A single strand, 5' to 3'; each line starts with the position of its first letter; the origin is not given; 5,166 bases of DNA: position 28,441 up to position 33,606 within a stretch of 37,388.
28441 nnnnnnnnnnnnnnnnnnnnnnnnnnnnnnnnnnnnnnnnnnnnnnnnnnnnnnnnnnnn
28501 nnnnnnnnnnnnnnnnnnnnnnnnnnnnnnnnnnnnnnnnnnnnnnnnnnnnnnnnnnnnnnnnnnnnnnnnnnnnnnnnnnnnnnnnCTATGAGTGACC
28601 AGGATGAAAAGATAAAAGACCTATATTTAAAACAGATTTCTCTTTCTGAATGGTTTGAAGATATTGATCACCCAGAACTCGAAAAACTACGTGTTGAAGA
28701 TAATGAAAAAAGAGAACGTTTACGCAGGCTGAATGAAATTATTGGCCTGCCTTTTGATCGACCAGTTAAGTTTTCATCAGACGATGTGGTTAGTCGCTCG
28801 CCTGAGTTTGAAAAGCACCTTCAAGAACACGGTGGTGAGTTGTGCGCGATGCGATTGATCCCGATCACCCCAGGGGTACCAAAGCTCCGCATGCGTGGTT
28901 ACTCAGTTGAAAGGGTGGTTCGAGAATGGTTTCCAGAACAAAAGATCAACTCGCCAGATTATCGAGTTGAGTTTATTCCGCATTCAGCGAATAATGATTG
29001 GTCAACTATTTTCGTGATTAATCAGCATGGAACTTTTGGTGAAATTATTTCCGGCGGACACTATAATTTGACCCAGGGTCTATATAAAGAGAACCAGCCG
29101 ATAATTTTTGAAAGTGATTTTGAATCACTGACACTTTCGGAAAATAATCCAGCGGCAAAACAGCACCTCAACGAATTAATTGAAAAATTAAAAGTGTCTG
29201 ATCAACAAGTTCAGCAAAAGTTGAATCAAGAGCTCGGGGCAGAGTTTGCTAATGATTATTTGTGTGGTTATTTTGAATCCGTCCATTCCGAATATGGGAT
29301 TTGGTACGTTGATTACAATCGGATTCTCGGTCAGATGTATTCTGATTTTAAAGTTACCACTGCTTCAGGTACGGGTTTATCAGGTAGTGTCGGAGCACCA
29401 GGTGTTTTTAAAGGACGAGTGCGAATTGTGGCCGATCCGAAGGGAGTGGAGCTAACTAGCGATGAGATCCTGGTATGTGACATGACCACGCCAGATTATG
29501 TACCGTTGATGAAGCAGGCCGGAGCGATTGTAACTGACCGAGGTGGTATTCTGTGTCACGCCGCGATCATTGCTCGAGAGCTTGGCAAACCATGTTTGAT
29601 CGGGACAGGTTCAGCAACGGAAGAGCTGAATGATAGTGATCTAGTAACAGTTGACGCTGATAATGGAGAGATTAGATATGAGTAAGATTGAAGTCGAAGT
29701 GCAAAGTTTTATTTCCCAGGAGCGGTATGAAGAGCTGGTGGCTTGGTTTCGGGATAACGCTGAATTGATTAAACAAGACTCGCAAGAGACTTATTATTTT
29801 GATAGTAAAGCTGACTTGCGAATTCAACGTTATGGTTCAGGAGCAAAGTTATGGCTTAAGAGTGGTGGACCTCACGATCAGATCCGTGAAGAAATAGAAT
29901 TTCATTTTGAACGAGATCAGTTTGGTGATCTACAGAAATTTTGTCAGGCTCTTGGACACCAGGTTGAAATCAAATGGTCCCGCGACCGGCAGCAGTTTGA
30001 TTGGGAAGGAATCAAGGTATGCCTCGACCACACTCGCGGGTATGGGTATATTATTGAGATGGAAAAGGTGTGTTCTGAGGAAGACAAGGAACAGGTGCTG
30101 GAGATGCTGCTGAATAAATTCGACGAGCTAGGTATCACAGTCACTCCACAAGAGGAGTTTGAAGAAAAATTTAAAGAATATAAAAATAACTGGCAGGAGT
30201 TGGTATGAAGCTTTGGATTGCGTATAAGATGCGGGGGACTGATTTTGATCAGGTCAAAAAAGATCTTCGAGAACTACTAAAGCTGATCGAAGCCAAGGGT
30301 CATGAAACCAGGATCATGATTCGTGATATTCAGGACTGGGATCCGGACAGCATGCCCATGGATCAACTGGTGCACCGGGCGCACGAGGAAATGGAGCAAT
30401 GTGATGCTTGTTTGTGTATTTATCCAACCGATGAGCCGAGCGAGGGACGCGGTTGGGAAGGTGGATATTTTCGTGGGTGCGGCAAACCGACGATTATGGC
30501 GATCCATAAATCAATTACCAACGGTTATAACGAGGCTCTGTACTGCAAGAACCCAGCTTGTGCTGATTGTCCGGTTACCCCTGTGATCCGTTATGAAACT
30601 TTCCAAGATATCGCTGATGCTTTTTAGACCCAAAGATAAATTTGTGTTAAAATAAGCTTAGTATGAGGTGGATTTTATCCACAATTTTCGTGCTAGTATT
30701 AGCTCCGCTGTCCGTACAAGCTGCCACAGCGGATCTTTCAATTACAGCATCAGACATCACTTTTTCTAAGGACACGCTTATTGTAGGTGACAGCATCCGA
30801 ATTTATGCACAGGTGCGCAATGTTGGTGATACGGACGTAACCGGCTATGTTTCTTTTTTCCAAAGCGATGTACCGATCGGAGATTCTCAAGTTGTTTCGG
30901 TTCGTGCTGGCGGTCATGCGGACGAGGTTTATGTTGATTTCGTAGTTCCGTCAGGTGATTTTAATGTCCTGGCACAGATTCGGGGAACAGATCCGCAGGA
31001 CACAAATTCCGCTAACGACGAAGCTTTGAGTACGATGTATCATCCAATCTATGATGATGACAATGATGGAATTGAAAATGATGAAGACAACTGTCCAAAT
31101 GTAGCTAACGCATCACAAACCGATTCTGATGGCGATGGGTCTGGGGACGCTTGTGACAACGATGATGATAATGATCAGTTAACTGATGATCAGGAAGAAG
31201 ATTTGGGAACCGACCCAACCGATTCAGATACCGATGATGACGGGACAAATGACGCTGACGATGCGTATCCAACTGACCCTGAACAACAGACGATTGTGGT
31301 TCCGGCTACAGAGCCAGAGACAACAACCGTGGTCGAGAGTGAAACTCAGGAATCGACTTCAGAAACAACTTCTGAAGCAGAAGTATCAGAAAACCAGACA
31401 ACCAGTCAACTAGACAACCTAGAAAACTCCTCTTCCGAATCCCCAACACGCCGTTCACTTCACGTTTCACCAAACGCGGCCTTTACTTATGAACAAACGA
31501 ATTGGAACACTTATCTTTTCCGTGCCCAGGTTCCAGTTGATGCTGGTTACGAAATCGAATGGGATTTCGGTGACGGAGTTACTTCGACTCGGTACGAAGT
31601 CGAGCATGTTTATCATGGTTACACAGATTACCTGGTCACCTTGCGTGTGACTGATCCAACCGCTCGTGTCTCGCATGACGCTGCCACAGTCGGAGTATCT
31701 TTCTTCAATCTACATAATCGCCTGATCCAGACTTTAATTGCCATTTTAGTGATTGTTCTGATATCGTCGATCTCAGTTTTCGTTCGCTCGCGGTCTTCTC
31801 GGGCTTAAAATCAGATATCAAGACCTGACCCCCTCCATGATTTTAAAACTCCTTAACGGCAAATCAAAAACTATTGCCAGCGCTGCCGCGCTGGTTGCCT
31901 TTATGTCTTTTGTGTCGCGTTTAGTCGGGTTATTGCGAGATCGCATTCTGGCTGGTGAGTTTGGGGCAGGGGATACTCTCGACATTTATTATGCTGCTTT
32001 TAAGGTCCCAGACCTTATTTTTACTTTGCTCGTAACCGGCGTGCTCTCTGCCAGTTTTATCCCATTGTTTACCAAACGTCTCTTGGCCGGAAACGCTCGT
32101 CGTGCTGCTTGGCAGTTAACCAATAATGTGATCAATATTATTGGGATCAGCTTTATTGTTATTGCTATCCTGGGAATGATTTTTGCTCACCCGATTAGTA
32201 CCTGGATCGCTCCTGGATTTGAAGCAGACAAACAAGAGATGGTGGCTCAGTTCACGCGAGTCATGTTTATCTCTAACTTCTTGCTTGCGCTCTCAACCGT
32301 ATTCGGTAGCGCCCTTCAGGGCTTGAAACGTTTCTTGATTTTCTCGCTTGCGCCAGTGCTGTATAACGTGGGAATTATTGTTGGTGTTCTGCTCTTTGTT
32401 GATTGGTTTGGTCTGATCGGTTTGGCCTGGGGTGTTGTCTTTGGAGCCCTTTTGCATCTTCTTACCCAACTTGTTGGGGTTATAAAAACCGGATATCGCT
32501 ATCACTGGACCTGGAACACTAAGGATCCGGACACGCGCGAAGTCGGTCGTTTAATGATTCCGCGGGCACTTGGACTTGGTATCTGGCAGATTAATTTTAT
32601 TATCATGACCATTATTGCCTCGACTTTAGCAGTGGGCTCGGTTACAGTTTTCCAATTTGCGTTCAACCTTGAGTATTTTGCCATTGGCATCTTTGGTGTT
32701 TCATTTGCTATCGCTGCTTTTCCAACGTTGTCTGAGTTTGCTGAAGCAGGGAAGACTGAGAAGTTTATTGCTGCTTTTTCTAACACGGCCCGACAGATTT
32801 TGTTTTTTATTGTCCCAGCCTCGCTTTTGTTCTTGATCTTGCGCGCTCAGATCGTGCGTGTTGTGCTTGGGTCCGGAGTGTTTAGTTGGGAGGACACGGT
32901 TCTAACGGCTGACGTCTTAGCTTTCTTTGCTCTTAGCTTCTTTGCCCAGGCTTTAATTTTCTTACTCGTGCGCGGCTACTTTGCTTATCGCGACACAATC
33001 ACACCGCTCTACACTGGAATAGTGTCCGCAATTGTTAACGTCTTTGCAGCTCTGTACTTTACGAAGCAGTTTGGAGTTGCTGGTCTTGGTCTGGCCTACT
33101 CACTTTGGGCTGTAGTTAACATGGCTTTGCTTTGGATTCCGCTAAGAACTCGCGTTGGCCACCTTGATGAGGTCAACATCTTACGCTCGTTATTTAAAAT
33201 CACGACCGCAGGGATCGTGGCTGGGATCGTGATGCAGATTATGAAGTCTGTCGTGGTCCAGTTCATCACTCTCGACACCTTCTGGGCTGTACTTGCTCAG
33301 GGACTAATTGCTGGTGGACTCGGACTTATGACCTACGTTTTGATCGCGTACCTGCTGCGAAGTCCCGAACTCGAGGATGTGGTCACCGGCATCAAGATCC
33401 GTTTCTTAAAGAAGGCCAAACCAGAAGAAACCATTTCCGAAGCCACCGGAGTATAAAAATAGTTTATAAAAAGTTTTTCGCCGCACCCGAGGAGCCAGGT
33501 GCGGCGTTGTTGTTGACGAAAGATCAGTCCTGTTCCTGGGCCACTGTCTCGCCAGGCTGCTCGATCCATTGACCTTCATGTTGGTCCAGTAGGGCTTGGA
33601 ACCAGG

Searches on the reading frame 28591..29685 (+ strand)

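Call 8: search_protein_families(library=pfam, proteins=[window:28591-29685:+], max_evalue=0.01)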
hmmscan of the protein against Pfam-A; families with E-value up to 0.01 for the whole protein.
window:28591-29685:+ (364 aa): 1 family
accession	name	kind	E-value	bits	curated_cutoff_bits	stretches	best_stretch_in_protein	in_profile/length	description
PF00391.29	PEP-utilizers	-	2.7e-26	91.4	23.1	1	290-359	3-72/72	PEP-utilising enzyme, mobile domain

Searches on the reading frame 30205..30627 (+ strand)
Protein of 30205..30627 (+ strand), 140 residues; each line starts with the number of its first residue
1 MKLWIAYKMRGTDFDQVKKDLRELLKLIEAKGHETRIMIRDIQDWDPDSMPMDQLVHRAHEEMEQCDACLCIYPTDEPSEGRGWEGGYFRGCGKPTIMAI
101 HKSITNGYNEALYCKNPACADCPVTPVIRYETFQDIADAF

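Call 8: search_protein_families(library=pfam, proteins=[window:30205-30627:+], max_evalue=0.01)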
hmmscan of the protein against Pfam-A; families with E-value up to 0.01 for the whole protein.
window:30205-30627:+ (140 aa): 1 family
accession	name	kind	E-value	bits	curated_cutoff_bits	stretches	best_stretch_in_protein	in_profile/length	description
PF05014.21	Nuc_deoxyrib_tr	-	1.9e-06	28.4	28.8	1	22-100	18-97/117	Nucleoside 2-deoxyribosyltransferase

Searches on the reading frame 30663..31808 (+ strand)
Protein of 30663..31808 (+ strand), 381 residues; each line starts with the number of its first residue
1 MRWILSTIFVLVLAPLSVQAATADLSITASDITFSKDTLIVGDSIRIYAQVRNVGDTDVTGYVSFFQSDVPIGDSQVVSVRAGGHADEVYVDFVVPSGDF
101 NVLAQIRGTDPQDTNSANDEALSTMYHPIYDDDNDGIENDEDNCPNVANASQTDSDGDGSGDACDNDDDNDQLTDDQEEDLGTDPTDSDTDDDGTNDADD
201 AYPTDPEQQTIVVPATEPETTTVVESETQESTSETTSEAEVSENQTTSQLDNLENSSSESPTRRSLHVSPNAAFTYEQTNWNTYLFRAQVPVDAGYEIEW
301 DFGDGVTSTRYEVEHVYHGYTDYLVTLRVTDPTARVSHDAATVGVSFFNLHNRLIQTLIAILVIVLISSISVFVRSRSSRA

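Call 8: search_protein_families(library=pfam, proteins=[window:30663-31808:+], max_evalue=0.01)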
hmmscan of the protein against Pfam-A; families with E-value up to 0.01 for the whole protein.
window:30663-31808:+ (381 aa): 3 families
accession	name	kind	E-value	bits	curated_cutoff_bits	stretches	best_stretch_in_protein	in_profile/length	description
PF18911.6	PKD_4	-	1.1e-08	35.5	27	1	296-334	35-73/85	PKD domain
PF00801.26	PKD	-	3.9e-07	30.4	23.5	1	283-337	16-73/80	PKD domain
PF02412.23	TSP_3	-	1.9e-06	27.9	25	2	131-152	15-36/36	Thrombospondin type 3 repeat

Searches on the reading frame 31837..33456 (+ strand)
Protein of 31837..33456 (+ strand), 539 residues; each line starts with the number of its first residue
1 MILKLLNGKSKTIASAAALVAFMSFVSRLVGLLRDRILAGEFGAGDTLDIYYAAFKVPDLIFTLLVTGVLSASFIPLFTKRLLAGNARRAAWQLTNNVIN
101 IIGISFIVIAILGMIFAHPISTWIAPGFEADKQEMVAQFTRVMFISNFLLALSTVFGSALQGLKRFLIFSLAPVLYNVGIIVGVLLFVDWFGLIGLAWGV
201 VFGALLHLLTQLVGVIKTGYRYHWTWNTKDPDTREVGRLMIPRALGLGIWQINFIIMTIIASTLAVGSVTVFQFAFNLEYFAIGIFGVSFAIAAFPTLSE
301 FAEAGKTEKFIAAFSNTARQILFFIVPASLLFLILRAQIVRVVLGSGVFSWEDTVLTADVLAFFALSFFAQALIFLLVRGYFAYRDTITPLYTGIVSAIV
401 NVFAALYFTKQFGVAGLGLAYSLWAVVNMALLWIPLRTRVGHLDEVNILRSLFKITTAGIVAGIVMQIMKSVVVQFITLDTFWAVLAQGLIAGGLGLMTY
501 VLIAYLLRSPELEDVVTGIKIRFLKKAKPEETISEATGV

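Call 8: search_protein_families(library=pfam, proteins=[window:31837-33456:+], max_evalue=0.01)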
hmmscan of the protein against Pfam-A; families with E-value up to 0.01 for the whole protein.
window:31837-33456:+ (539 aa): 2 families
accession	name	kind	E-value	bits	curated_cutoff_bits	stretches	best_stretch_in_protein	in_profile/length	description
PF03023.19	MurJ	-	8.2e-90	302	27.4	1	40-484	3-448/451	Lipid II flippase MurJ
PF01554.23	MatE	-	0.00027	21.1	24.9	1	252-403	11-157/161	MatE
